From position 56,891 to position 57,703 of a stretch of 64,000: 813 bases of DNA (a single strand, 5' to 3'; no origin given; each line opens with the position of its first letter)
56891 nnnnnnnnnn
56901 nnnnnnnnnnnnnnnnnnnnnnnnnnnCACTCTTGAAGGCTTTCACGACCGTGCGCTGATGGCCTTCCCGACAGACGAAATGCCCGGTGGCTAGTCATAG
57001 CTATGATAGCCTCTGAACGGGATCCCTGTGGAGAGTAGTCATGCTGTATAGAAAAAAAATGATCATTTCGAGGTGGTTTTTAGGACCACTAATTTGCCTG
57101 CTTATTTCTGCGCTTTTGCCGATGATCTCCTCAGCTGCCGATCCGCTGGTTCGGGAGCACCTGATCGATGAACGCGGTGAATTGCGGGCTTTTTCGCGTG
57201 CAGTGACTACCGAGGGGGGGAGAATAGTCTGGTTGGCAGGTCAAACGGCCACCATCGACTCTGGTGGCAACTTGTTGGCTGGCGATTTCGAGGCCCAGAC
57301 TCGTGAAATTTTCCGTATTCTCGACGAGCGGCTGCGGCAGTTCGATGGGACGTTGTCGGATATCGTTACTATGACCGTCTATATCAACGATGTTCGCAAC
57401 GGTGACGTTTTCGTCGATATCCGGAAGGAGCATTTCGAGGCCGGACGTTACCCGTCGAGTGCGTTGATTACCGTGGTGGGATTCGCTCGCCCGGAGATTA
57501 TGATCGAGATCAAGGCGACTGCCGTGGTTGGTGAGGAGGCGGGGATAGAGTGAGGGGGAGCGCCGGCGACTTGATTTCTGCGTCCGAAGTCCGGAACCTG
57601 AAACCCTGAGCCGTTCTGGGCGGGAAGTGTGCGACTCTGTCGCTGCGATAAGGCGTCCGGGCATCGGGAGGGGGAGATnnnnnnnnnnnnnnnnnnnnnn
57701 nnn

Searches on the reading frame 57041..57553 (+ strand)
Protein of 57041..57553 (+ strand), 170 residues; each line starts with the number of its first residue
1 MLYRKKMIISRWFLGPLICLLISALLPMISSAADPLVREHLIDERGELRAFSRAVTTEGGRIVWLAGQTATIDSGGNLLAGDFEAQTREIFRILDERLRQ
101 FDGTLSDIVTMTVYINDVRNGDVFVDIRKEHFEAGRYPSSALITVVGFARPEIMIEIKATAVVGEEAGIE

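Call 3: search_protein_families(library=pfam, proteins=[window:57041-57553:+], max_evalue=0.01)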
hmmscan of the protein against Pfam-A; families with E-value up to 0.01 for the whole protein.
window:57041-57553:+ (170 aa): 1 family
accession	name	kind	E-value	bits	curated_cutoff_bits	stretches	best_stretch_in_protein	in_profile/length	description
PF01042.26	Ribonuc_L-PSP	-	1.3e-18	67.6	27.3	1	49-163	9-121/121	Endoribonuclease L-PSP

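Call 4: search_protein_families(library=ncbifam, proteins=[window:57041-57553:+], max_evalue=0.01)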
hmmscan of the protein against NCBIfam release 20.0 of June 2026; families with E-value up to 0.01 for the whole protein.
window:57041-57553:+ (170 aa): 3 families
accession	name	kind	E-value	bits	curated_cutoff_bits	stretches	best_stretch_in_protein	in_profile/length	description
TIGR00004.1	TIGR00004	subfamily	4.5e-10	39.8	106.25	1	50-162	15-124/125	Rid family detoxifying hydrolase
TIGR03610.1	RutC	equivalog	7.3e-08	32.6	169.1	1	57-163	22-126/127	pyrimidine utilization protein C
NF008490.0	PRK11401.1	equivalog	0.0018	18.1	222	1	60-163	24-127/129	enamine/imine deaminase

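Call 24: search_solved_structures(query=window:57041-57553:+, show_alignments=3, max_evalue=0.001)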
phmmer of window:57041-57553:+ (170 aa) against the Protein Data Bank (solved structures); distinct sequences matched with E-value up to 0.001: 31.
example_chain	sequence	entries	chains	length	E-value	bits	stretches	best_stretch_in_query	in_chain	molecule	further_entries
5v4f_A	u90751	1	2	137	1.8e-09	40.4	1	50-164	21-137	Putative translational inhibitor protein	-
5v4d_A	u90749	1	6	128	8.3e-09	38.2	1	50-159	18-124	Putative translational inhibitor protein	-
3r0p_A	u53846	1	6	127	7.4e-08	35.1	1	50-152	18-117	L-PSP putative endoribonuclease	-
2dyy_A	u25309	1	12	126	8.9e-08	34.9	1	51-161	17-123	UPF0076 protein PH0854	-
3i7t_A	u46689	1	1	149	1.8e-07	33.8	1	65-165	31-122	Putative uncharacterized protein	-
3v4d_A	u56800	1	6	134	8.2e-07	31.7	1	60-161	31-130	Aminoacrylate peracid reductase RutC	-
1oni_A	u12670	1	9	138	1.7e-06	30.7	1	46-164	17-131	14.5 kDa translational inhibitor protein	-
9n80_A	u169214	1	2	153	2.3e-06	30.3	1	46-164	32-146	2-iminobutanoate/2-iminopropanoate deaminase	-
6tcc_A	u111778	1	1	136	3.7e-06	29.6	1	50-165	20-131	ribonuclease UK114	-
1qah_A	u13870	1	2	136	6.8e-06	28.7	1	48-164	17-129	PERCHLORIC ACID SOLUBLE PROTEIN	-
6tcd_A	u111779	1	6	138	1.3e-05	27.8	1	51-165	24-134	Ribonuclease UK114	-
2ig8_A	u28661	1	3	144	2.8e-05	26.7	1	71-161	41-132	Hypothetical protein PA3499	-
2cwj_A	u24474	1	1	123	3.1e-05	26.6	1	52-148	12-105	putative endonuclease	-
8qoq_A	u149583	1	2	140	3.8e-05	26.3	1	50-164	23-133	2-iminobutanoate/2-iminopropanoate deaminase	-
2csl_A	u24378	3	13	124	4.3e-05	26.1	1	53-161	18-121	protein translation initiation inhibitor | translation initiation inhibitor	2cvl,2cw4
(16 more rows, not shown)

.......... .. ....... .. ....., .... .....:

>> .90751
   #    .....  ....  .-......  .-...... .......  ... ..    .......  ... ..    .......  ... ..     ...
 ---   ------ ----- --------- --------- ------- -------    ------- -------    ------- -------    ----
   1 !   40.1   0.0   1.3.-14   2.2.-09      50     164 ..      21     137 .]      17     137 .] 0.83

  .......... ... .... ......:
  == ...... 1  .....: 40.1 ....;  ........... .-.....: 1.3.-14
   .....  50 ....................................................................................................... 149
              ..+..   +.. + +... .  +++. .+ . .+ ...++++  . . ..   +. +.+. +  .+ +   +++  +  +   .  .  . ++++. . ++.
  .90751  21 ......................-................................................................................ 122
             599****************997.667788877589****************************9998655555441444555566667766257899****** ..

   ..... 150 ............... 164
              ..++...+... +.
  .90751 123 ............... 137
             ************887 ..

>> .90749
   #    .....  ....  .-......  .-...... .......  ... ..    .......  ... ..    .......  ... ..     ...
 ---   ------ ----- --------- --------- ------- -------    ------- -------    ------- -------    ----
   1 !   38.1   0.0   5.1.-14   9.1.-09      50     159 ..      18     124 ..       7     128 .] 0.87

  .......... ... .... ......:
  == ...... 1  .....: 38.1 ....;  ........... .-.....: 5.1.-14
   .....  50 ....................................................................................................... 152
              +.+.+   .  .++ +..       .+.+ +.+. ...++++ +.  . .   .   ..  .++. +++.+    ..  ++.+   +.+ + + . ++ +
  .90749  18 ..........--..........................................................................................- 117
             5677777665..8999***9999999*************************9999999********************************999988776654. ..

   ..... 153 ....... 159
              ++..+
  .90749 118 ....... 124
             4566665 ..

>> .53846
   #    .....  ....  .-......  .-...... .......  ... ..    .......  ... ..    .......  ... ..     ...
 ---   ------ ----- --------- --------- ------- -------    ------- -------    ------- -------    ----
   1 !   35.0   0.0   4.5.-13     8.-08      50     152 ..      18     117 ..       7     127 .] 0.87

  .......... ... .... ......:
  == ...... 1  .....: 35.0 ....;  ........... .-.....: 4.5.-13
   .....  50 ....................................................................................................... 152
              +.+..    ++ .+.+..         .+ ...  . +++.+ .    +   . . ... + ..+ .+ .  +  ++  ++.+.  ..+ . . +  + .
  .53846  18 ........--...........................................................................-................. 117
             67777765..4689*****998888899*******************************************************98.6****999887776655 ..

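Call 36: find_homologous_proteins(query=window:57041-57553:+, max_evalue=1e-8)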
Query window:57041-57553:+ (170 aa): 1275 proteins with E <= 1e-8 among 1521 candidates; the best 120 are listed.
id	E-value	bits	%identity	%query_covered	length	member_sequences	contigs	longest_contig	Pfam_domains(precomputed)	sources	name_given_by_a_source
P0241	1.1e-102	358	99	100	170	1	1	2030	PF01042.27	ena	-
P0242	1.6e-102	358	98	100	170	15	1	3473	PF01042.27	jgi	jgi:2-iminobutanoate/2-iminopropanoate deaminase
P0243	1.3e-88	312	91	96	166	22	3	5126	PF01042.27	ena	-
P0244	7.2e-84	297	82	100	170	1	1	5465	PF01042.27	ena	-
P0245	8.5e-80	284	80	100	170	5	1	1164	PF01042.27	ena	-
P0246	5.8e-70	252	75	95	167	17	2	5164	PF01042.27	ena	-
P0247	5.9e-70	252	72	96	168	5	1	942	PF01042.27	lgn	-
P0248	1.9e-69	250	80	81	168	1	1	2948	PF01042.27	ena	-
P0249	2.1e-69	250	82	80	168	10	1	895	PF01042.27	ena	-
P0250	6.3e-69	248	75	88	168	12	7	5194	PF01042.27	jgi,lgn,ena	-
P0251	7.2e-69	248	73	93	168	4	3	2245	PF01042.27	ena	-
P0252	8.8e-69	248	75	88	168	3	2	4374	PF01042.27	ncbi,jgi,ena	-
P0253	1.4e-68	247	71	96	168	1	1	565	PF01042.27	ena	-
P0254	1.5e-68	247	75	88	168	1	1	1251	PF01042.27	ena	-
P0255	2.1e-68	247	76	88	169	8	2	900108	PF01042.27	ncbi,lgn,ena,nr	ncbi:MAG: RidA family protein [Rhodospirillaceae bacterium]|nr:RidA family protein [Rhodospirillacea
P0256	5.0e-68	245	72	96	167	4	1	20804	PF01042.27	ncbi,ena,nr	ncbi:MAG: RidA family protein [Gammaproteobacteria bacterium]|nr:RidA family protein [Gammaproteobac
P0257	5.1e-68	245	71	96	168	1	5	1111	PF01042.27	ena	-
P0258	2.9e-67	243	72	96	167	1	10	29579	PF01042.27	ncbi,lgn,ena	-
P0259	1.8e-66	240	71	96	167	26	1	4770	PF01042.27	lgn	-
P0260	4.4e-66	239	78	81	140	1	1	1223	PF01042.27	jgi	-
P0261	3.3e-65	236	70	95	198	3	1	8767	PF01042.27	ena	-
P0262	7.9e-65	235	73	92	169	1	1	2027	PF01042.27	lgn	-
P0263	5.7e-57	209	75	77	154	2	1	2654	PF01042.27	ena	-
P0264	1.4e-56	208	71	86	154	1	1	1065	PF01042.27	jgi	-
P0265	1.5e-56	208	70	86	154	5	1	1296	PF01042.27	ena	-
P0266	5.3e-56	206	70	86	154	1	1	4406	PF01042.27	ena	-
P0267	6.5e-56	206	70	86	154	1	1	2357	PF01042.27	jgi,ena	-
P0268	6.9e-56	206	68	85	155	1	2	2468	PF01042.27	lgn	-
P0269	1.1e-55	205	67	88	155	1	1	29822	PF01042.27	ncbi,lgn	-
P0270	1.3e-55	205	66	89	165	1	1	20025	PF01042.27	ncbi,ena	-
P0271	1.6e-55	205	67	90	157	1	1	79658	PF01042.27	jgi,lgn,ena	-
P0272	1.7e-55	205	68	86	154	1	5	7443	PF01042.27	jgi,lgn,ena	-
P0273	1.9e-55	205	65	94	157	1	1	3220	PF01042.27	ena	-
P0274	2.0e-55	204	73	80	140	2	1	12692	PF01042.27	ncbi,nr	ncbi:MAG: RidA family protein [Gammaproteobacteria bacterium]|nr:RidA family protein [Gammaproteobac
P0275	2.0e-55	204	71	80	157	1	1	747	PF01042.27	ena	-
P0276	3.6e-55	204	66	88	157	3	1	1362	PF01042.27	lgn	-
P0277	3.7e-55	204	67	88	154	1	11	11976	PF01042.27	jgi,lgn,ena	jgi:enamine deaminase RidA (YjgF/YER057c/UK114 family)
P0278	5.3e-55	203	66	89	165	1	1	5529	PF01042.27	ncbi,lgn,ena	-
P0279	6.6e-55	203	68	86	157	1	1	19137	PF01042.27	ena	-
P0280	7.8e-55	203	62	95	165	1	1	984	PF01042.27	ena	-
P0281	1.1e-54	202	63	93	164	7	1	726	PF01042.27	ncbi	-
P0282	1.2e-54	202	61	98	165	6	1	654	PF01042.27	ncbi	-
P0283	1.3e-54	202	66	84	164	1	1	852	PF01042.27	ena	-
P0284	1.7e-54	201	69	82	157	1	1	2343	PF01042.27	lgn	-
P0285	1.8e-54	201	66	88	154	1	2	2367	PF01042.27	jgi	-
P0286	1.8e-54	201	68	88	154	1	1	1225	PF01042.27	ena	-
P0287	2.1e-54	201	64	95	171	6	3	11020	PF01042.27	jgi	jgi:enamine deaminase RidA (YjgF/YER057c/UK114 family)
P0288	2.2e-54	201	66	82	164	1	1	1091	PF01042.27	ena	-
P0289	2.3e-54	201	62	91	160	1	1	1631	PF01042.27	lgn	-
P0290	2.5e-54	201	63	94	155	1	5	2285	PF01042.27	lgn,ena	-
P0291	2.6e-54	201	63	94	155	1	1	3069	PF01042.27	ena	-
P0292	5.4e-54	200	65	88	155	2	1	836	PF01042.27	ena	-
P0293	6.3e-54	200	68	88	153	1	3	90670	PF01042.27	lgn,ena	-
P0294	1.1e-53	199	66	85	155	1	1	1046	PF01042.27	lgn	-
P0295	1.5e-53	198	70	79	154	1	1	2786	PF01042.27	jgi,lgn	-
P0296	1.5e-53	198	71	77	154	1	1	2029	PF01042.27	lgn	-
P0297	1.6e-53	198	75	75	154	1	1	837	PF01042.27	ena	-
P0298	1.6e-53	198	66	82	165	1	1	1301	PF01042.27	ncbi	-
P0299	1.7e-53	198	67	78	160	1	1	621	PF01042.27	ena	-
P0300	1.7e-53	198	73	77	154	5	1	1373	PF01042.27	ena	-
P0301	1.9e-53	198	64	88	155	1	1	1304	PF01042.27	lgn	-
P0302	2.6e-53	198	67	78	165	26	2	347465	PF01042.27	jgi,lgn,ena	jgi:enamine deaminase RidA (YjgF/YER057c/UK114 family)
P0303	3.1e-53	197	61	93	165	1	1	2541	PF01042.27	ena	-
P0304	4.5e-53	197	63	89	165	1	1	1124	PF01042.27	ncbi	-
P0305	5.4e-53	197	60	93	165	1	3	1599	PF01042.27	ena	-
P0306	5.7e-53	196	62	87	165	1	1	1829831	PF01042.27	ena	-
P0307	5.8e-53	196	60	93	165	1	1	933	PF01042.27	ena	-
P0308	6.3e-53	196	65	84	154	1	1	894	PF01042.27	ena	-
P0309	7.5e-53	196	71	77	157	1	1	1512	PF01042.27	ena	-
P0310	8.6e-53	196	63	93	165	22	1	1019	PF01042.27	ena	-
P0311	8.9e-53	196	62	93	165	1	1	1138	PF01042.27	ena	-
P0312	8.9e-53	196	72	77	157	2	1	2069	PF01042.27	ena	-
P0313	1.0e-52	196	62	87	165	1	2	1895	PF01042.27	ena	-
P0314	1.0e-52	196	66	86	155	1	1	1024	PF01042.27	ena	-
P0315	1.1e-52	196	62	90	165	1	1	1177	PF01042.27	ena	-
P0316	1.1e-52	196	58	97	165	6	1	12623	PF01042.27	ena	-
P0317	1.1e-52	196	66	86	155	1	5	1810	PF01042.27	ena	-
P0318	1.3e-52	195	64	82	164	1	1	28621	PF01042.27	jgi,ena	-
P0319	1.5e-52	195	64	88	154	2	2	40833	PF01042.27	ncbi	-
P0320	1.7e-52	195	65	83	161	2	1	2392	PF01042.27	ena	-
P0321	1.8e-52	195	62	88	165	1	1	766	PF01042.27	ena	-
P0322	1.9e-52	195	71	77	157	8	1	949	PF01042.27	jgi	jgi:enamine deaminase RidA (YjgF/YER057c/UK114 family)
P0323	2.1e-52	195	70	77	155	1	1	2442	PF01042.27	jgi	jgi:enamine deaminase RidA (YjgF/YER057c/UK114 family)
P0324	2.8e-52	194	66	80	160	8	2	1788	PF01042.27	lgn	-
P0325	2.9e-52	194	58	93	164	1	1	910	PF01042.27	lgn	-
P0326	3.1e-52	194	61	87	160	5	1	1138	PF01042.27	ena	-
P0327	3.4e-52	194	62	88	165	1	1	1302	PF01042.27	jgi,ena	-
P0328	3.5e-52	194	60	88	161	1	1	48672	PF01042.27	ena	-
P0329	3.5e-52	194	61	87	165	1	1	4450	PF01042.27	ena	-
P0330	5.0e-52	193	63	86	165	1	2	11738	PF01042.27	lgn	-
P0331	6.5e-52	193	62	87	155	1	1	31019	PF01042.27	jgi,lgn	-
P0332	6.6e-52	193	70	77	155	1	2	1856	PF01042.27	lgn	-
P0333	7.0e-52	193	67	78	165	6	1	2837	PF01042.27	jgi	-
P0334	7.7e-52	193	68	78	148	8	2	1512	PF01042.27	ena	-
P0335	1.0e-51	192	59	98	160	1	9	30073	PF01042.27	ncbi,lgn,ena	-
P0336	1.0e-51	192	60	95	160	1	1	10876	PF01042.27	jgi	-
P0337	1.0e-51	192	63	90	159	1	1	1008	PF01042.27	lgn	-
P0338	1.1e-51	192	60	95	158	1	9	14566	PF01042.27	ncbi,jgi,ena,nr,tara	ncbi:MAG: enamine deaminase RidA [Rhodospirillaceae bacterium]|nr:enamine deaminase RidA [Rhodospiri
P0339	1.2e-51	192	60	91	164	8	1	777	PF01042.27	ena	-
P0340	1.2e-51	192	69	79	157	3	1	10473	PF01042.27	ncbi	ncbi:MAG: RidA family protein [Gammaproteobacteria bacterium]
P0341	1.5e-51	192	72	74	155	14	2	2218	PF01042.27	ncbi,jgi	-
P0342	2.0e-51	191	61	86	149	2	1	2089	PF01042.27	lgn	-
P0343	2.4e-51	191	69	82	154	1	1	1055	PF01042.27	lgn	-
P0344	2.5e-51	191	70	77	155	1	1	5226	PF01042.27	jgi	jgi:enamine deaminase RidA (YjgF/YER057c/UK114 family)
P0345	3.2e-51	191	60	88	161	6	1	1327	PF01042.27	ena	-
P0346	3.2e-51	191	60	87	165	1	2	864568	PF01042.27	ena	-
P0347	4.5e-51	190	71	74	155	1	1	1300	PF01042.27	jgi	-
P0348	4.6e-51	190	64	81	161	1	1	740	PF01042.27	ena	-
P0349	6.2e-51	190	64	88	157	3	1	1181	PF01042.27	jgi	jgi:2-iminobutanoate/2-iminopropanoate deaminase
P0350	9.3e-51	189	58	96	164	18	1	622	PF01042.27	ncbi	-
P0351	1.3e-50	189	60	95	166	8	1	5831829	PF01042.27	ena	-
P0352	1.6e-50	189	63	88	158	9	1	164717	PF01042.27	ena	-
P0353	1.6e-50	189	59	91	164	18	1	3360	PF01042.27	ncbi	-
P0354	1.9e-50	188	67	76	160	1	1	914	PF01042.27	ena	-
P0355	2.4e-50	188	65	84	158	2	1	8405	PF01042.27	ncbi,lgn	ncbi:MAG TPA: RidA family protein [Gammaproteobacteria bacterium]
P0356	2.4e-50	188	62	92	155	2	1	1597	PF01042.27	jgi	jgi:enamine deaminase RidA (YjgF/YER057c/UK114 family)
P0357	2.8e-50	188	67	82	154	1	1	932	PF01042.27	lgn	-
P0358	2.8e-50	188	60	89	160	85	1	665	PF01042.27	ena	-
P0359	3.2e-50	188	61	91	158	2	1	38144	PF01042.27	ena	-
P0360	5.0e-50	187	61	87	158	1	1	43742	PF01042.27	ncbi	-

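Call 38: find_encoding_contigs(protein=P0255, flank=5000, max_places=2)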
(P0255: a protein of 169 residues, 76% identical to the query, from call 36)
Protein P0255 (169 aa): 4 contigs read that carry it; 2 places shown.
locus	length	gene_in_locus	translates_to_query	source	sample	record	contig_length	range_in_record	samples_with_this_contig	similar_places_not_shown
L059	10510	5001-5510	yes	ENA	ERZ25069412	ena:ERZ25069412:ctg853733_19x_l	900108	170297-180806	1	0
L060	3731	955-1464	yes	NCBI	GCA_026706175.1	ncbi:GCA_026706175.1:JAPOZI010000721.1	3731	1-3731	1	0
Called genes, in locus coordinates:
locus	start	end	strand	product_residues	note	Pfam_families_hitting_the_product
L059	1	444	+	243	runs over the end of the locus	PF10411:DsbC_N, PF13098:Thioredoxin_2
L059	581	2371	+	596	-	PF00890:FAD_binding_2, PF01266:DAO, PF03486:HI0933_like (weak), PF07992:Pyr_redox_2 (weak), PF12831:FAD_oxidored (weak), PF13450:NAD_binding_8 (weak)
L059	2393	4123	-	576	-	PF01425:Amidase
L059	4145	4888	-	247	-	PF13709:DUF4159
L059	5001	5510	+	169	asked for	PF01042:Ribonuc_L-PSP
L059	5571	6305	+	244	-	-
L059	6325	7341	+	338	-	PF19649:DUF6152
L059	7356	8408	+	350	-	PF19649:DUF6152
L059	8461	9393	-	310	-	PF05853:BKACE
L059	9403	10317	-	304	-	PF08450:SGL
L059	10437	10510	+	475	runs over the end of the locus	PF00884:Sulfatase, PF01663:Phosphodiest (faint), PF16347:SGSH_C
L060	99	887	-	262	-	PF13709:DUF4159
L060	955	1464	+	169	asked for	PF01042:Ribonuc_L-PSP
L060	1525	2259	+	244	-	-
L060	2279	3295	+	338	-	PF19649:DUF6152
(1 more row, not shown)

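Call 39: find_encoding_contigs(protein=P0258, flank=5000, max_places=2)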
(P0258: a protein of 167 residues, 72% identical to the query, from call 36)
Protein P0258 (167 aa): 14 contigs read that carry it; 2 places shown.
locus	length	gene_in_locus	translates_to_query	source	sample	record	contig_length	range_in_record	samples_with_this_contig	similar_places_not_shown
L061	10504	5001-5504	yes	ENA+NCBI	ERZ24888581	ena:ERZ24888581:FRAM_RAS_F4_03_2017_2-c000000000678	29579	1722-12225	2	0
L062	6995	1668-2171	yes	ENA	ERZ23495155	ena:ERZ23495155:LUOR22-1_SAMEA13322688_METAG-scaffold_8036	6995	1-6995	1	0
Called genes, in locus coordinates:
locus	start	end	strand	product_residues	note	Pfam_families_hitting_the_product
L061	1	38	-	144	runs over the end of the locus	PF03969:AFG1_ATPase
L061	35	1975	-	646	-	PF16177:ACAS_N, PF00501:AMP-binding, PF13193:AMP-binding_C (weak)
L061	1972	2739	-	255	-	PF01553:Acyltransferase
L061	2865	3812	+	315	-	PF02899:Phage_int_SAM_1, PF00589:Phage_integrase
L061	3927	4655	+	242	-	PF10411:DsbC_N, PF13098:Thioredoxin_2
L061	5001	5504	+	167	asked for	PF01042:Ribonuc_L-PSP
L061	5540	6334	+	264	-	-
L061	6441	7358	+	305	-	PF19649:DUF6152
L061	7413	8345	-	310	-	PF05853:BKACE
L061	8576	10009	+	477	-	PF00884:Sulfatase, PF01663:Phosphodiest (faint), PF16347:SGSH_C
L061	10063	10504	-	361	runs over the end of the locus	PF08240:ADH_N, PF00107:ADH_zinc_N, PF13602:ADH_zinc_N_2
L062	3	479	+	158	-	?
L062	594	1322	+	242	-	PF10411:DsbC_N, PF13098:Thioredoxin_2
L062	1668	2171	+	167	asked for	PF01042:Ribonuc_L-PSP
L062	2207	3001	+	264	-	-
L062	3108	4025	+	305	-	PF19649:DUF6152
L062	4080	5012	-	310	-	PF05853:BKACE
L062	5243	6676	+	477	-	PF00884:Sulfatase, PF01663:Phosphodiest (faint), PF16347:SGSH_C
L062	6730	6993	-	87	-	?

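Call 40: find_encoding_contigs(protein=P0271, flank=5000, max_places=2)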
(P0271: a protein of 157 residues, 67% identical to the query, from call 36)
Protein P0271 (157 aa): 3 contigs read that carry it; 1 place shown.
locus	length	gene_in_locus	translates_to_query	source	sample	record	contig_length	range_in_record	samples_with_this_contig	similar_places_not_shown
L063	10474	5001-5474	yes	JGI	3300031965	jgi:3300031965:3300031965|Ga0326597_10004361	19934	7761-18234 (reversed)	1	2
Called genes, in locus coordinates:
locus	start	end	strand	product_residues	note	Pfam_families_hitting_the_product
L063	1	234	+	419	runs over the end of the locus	PF02321:OEP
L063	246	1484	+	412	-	PF25971:CzcB_N, PF25917:BSH_RND (weak), PF25919:BSH_CusB (weak), PF25973:BSH_CzcB, PF25975:CzcB_C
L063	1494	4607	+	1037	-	PF00873:ACR_tran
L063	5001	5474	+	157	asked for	PF01042:Ribonuc_L-PSP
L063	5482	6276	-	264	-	PF09955:DUF2189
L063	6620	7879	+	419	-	PF21959:DUF6923 (faint), PF24684:Vgb_lyase, PF08450:SGL (faint), PF24684:Vgb_lyase (weak)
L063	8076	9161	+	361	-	PF03734:YkuD, PF17969:Ldt_C (weak)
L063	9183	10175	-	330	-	PF03401:TctC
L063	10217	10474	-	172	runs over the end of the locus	PF07331:TctB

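Call 50: search_protein_families(library=pfam, proteins=[L059:5571-6305:+], max_evalue=0.001)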
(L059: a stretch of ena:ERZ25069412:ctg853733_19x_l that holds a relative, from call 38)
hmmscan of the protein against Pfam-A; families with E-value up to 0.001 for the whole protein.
L059:5571-6305:+ (244 aa): 0 families

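Call 66: find_encoding_contigs(protein=P0302, flank=5000, max_places=1)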
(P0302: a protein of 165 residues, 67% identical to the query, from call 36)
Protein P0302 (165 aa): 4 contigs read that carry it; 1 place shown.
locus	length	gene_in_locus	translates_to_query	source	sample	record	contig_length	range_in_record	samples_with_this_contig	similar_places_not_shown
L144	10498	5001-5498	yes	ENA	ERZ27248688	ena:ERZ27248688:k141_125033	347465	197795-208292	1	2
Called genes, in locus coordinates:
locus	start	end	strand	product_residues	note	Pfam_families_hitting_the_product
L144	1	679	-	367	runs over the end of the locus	PF19649:DUF6152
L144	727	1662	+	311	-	PF03279:Lip_A_acyltrans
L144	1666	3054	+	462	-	PF12146:Hydrolase_4 (faint)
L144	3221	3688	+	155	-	PF00903:Glyoxalase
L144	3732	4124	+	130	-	PF19649:DUF6152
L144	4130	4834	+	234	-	-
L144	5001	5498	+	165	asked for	PF01042:Ribonuc_L-PSP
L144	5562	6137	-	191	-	PF00581:Rhodanese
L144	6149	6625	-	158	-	PF19649:DUF6152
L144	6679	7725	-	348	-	-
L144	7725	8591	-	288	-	PF00753:Lactamase_B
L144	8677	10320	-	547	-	PF14312:FG-GAP_2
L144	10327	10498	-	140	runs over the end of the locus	PF19649:DUF6152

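Call 67: find_encoding_contigs(protein=P0352, flank=5000, max_places=1)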
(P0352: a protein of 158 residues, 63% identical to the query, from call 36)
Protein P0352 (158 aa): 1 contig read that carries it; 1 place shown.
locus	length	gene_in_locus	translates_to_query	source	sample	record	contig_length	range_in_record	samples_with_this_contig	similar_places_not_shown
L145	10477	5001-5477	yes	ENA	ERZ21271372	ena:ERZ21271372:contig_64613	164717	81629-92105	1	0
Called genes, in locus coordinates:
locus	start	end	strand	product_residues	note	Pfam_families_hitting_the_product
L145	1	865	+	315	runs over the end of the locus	PF02899:Phage_int_SAM_1, PF13495:Phage_int_SAM_4 (faint), PF00589:Phage_integrase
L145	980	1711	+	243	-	PF10411:DsbC_N, PF13098:Thioredoxin_2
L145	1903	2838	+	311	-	PF13442:Cytochrome_CBB3 (faint), PF00034:Cytochrom_C (weak)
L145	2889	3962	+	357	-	PF19649:DUF6152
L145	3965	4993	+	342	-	PF19649:DUF6152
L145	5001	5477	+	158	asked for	PF01042:Ribonuc_L-PSP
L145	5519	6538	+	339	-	PF19649:DUF6152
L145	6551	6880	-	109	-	PF00578:AhpC-TSA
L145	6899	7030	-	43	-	-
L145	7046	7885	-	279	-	PF00581:Rhodanese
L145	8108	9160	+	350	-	PF19649:DUF6152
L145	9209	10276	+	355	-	PF21783:YNCE (weak)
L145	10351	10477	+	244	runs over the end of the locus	-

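Call 68: find_encoding_contigs(protein=P0293, flank=5000, max_places=1)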
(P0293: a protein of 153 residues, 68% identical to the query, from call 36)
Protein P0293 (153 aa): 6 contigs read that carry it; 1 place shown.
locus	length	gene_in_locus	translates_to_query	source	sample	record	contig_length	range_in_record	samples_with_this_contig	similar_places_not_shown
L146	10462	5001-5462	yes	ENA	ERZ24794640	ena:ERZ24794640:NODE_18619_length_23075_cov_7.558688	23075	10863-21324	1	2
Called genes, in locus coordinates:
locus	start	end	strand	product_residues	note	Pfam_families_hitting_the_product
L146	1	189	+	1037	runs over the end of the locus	PF00873:ACR_tran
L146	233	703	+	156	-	PF07987:DUF1775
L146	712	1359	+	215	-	-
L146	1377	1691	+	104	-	-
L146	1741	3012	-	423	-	PF07396:Porin_O_P (faint)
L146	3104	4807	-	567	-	PF22113:Mtrc-MtrF_II-IV_dom (faint), PF13435:Cytochrome_C554 (faint), PF13442:Cytochrome_CBB3, PF14522:Cytochrome_C7 (faint), PF09699:Paired_CXXCH_1, PF14537:Cytochrom_c3_2 (weak)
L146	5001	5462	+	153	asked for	PF01042:Ribonuc_L-PSP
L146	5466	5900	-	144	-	-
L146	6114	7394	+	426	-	PF24684:Vgb_lyase, PF07494:Reg_prop (faint), PF08450:SGL (faint), PF21959:DUF6923 (faint)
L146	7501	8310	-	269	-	-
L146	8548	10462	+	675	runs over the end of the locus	PF13371:TPR_9 (faint), PF00515:TPR_1 (faint), PF13428:TPR_14 (faint), PF07719:TPR_2 (faint), PF14559:TPR_19 (faint), PF13424:TPR_12 (weak)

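Call 70: find_encoding_contigs(protein=P0306, flank=5000, max_places=1)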
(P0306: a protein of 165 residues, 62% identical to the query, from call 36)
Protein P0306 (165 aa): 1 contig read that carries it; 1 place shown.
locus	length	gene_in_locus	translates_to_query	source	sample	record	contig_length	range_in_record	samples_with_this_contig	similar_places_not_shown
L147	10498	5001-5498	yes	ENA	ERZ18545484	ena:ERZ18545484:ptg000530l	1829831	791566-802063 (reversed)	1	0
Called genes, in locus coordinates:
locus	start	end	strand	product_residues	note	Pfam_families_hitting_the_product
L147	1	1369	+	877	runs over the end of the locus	PF07715:Plug, PF00593:TonB_dep_Rec_b-barrel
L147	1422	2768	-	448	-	PF00672:HAMP, PF00512:HisKA, PF02518:HATPase_c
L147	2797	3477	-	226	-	PF00072:Response_reg, PF00486:Trans_reg_C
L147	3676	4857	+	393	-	PF01979:Amidohydro_1, PF07969:Amidohydro_3 (weak)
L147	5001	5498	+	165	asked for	PF01042:Ribonuc_L-PSP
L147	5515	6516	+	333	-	PF20434:BD-FAE, PF07859:Abhydrolase_3, PF00135:COesterase, PF00326:Peptidase_S9 (weak)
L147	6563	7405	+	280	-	-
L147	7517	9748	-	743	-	PF20256:MoCoBD_2, PF02738:MoCoBD_1, PF20256:MoCoBD_2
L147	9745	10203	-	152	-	PF00111:Fer2, PF13085:Fer2_3 (weak), PF01799:Fer2_2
